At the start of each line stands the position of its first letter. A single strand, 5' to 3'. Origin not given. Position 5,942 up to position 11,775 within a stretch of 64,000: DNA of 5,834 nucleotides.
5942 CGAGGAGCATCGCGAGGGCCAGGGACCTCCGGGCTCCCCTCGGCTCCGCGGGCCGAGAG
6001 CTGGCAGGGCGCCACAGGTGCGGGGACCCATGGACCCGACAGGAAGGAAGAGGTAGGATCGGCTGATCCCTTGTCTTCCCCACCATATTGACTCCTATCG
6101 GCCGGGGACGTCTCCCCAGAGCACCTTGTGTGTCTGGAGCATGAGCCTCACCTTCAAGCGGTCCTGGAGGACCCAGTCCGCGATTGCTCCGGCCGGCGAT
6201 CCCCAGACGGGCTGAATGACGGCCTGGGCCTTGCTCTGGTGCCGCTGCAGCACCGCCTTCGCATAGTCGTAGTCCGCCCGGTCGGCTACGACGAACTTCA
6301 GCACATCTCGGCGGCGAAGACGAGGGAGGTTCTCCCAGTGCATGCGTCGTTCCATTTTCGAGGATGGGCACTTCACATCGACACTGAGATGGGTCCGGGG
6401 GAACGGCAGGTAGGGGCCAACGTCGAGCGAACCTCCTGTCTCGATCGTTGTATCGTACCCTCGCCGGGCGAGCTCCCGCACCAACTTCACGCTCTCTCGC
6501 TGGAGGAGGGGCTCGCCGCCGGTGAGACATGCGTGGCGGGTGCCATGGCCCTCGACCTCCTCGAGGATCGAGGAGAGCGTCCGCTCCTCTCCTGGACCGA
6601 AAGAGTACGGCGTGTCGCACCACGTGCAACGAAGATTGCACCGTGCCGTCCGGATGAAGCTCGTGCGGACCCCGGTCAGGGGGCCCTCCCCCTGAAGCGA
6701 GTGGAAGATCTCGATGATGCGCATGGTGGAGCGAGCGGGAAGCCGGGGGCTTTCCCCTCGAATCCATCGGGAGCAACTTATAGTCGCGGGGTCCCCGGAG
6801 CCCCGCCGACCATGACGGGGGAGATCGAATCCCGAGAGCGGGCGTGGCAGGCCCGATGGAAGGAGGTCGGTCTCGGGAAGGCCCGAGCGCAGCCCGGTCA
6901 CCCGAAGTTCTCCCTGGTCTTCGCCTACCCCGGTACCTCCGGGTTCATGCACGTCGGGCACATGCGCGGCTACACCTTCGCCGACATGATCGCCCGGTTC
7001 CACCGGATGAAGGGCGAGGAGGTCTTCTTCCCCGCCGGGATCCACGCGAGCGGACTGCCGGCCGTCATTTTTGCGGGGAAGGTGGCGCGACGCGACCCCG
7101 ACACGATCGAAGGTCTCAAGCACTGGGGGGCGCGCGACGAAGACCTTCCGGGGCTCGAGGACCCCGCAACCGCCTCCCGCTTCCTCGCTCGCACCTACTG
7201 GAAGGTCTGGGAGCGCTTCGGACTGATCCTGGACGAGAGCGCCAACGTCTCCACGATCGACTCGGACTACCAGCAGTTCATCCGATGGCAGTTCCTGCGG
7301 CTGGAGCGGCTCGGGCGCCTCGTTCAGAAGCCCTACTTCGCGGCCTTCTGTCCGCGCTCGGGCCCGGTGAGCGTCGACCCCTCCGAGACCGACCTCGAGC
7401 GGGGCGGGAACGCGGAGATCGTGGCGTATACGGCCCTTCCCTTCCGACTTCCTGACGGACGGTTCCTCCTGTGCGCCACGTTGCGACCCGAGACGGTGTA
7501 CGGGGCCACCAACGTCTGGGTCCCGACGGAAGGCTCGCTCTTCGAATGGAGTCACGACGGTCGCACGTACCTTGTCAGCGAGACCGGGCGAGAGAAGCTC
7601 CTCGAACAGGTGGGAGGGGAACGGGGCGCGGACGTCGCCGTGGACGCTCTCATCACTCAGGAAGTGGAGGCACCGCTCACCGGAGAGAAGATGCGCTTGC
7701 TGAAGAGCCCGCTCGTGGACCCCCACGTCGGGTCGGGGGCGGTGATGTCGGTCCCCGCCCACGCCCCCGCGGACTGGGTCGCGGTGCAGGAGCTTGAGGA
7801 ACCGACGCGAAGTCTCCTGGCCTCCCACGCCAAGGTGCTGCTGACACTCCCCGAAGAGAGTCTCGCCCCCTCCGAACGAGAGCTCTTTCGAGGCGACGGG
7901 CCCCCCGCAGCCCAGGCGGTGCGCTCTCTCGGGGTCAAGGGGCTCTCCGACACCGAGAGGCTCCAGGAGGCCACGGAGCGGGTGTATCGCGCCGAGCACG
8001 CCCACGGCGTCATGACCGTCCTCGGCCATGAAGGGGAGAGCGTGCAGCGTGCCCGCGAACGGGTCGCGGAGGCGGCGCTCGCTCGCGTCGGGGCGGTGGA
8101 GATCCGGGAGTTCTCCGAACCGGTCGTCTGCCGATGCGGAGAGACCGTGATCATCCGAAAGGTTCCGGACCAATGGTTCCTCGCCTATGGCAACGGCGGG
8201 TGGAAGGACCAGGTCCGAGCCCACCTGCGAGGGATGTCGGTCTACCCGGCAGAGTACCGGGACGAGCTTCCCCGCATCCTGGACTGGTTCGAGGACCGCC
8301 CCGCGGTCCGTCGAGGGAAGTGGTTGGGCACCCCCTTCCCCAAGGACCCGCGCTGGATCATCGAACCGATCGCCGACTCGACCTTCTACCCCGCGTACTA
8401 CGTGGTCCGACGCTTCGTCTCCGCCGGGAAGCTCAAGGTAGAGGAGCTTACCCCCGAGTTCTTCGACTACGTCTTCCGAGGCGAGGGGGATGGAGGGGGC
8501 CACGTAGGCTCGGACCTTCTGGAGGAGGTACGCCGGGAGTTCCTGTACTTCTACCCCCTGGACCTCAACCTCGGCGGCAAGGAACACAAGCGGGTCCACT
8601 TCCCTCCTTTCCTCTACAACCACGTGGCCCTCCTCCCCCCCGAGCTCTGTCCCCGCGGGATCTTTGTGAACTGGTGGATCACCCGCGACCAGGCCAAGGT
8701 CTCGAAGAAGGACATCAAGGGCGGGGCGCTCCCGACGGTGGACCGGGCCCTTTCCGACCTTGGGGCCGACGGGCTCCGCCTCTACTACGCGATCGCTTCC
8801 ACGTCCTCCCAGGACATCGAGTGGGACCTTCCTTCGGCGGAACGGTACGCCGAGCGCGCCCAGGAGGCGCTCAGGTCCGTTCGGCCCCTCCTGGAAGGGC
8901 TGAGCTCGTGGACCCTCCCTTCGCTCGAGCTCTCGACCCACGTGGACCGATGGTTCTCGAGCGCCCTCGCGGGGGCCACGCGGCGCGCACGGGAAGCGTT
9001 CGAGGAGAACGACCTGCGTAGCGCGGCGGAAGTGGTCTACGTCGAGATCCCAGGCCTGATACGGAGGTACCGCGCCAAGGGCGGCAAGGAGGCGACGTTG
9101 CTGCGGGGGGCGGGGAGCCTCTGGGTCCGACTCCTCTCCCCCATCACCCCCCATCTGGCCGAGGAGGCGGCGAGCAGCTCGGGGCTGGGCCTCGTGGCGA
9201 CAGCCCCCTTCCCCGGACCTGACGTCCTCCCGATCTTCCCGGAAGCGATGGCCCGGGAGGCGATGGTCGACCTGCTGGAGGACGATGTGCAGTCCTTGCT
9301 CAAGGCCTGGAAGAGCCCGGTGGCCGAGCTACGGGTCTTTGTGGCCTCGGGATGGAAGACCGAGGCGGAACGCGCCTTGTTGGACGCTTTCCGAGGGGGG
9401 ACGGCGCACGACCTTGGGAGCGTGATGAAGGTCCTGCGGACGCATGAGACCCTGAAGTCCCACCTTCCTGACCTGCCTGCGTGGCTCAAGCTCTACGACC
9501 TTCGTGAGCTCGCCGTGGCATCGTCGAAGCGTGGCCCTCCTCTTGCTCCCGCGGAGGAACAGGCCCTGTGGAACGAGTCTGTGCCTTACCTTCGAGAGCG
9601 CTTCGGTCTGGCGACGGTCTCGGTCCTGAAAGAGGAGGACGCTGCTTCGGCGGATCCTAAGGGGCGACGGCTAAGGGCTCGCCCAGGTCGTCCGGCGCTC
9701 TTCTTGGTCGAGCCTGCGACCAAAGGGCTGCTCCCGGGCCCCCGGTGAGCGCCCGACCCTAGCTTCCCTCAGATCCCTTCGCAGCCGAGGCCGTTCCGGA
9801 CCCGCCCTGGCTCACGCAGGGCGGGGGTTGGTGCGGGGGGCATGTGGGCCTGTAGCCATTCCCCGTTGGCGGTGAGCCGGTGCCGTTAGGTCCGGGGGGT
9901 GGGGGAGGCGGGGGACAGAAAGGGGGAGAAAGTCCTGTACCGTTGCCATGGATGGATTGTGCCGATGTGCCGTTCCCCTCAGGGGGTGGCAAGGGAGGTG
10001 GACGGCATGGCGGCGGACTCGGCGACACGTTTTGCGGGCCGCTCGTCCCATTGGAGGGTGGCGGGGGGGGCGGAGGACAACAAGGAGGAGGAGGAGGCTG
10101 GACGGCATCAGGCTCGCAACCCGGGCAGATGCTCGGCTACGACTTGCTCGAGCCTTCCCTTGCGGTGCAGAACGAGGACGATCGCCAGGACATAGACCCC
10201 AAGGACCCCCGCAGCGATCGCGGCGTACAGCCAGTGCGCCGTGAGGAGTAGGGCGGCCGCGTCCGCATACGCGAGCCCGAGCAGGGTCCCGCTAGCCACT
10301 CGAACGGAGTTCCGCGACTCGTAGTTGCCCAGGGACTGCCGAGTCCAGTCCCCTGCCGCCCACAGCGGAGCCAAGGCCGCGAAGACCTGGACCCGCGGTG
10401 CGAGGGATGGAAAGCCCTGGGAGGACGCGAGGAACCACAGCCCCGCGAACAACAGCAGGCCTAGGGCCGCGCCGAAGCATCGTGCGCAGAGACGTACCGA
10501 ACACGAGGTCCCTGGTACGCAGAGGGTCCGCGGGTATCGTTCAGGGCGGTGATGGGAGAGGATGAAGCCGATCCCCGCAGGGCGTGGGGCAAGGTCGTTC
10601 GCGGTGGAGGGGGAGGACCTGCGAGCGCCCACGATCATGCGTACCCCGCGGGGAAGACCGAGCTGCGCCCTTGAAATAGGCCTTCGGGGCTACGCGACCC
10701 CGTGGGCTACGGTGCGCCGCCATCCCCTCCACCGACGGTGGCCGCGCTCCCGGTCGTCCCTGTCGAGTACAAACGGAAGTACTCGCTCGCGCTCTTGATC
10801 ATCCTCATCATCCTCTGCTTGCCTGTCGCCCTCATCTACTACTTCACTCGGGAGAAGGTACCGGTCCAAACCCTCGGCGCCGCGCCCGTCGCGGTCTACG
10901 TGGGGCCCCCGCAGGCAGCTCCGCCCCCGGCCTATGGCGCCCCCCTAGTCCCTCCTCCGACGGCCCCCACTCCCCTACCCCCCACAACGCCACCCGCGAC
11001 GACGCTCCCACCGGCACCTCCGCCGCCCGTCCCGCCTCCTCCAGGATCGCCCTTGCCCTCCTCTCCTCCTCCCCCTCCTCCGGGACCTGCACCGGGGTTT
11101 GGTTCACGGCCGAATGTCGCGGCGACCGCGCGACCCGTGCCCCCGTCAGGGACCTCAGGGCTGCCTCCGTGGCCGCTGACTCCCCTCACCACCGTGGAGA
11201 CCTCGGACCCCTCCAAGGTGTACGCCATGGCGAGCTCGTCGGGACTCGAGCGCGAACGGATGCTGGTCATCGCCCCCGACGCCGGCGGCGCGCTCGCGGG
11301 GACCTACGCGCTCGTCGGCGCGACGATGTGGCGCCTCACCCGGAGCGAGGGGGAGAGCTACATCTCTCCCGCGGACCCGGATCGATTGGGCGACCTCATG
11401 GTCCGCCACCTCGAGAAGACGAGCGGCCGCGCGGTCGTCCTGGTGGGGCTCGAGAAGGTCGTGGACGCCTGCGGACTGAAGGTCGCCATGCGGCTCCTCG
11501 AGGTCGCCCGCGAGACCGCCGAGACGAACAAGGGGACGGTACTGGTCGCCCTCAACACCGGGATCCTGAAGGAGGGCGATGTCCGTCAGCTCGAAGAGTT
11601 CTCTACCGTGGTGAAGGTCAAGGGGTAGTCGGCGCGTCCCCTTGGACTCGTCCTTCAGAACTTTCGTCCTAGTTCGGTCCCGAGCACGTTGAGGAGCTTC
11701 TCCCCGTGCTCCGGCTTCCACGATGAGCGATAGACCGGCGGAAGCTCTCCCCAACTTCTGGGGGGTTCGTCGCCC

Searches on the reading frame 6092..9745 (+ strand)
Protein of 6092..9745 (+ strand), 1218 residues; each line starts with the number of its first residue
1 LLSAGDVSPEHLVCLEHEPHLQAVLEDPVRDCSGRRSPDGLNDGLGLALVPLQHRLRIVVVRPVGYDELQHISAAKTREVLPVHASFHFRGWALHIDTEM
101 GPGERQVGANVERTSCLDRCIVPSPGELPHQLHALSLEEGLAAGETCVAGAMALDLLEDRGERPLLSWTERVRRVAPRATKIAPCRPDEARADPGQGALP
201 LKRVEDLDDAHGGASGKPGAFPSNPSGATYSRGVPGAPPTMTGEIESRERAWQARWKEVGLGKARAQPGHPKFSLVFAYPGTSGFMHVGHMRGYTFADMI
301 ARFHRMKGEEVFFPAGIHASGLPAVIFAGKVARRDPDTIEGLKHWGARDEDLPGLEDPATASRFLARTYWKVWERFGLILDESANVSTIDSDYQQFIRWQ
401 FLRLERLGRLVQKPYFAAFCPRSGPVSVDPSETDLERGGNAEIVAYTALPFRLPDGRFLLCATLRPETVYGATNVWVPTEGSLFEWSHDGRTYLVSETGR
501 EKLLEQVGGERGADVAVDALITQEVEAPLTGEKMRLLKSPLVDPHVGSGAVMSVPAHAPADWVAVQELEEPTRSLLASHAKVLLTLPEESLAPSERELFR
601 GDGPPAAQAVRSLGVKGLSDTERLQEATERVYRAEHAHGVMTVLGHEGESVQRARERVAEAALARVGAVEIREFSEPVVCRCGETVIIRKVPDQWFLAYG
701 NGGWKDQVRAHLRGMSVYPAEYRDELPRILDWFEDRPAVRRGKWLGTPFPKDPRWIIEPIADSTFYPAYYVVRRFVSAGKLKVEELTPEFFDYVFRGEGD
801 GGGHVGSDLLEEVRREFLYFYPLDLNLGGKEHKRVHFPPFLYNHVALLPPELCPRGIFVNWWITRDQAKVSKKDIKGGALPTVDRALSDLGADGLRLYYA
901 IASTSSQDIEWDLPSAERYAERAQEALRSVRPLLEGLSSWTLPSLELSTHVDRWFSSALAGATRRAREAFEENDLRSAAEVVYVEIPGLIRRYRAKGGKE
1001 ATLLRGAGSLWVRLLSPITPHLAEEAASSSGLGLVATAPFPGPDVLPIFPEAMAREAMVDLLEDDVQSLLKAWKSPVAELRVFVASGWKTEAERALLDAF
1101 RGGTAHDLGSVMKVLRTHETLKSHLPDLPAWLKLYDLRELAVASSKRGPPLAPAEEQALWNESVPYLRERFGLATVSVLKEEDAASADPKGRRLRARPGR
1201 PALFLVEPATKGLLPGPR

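Call 62: search_protein_families(library=pfam, proteins=[window:6092-9745:+], max_evalue=0.0001)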
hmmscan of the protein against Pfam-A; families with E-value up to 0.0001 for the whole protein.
window:6092-9745:+ (1218 aa): 4 families
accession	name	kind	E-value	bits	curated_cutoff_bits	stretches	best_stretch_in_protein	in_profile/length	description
PF00133.28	tRNA-synt_1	-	2.1e-13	50.3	22.7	1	252-750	2-244/414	tRNA synthetases class I (I, L, M and V)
PF09334.17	tRNA-synt_1g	-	6.3e-09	35.5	20.1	1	278-330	6-58/391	tRNA synthetases class I (M)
PF08264.19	Anticodon_1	-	2.7e-07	31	25.1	1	952-1063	1-123/148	Anticodon-binding domain of tRNA ligase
PF13603.12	tRNA-synt_1_2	-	1.8e-05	24.7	25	1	463-576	27-140/185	Leucyl-tRNA synthetase, editing domain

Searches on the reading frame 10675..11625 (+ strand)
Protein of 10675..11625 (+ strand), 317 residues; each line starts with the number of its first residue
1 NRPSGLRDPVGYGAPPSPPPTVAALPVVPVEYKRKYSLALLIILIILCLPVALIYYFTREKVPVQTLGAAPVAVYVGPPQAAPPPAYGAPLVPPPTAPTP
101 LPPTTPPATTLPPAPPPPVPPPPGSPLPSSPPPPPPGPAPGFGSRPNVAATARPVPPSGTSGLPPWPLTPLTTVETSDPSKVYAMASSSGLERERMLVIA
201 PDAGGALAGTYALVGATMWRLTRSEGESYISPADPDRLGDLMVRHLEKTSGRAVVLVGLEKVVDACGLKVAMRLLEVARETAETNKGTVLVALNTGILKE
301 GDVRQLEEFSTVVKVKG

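Call 9: search_protein_families(library=pfam, proteins=[window:10675-11625:+], max_evalue=0.001)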
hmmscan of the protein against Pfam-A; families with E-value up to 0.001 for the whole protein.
window:10675-11625:+ (317 aa): 1 family
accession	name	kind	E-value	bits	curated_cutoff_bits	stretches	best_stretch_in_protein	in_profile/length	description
PF05763.18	DUF835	-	1.1e-06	28.9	33.1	1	214-307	40-133/136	Protein of unknown function (DUF835)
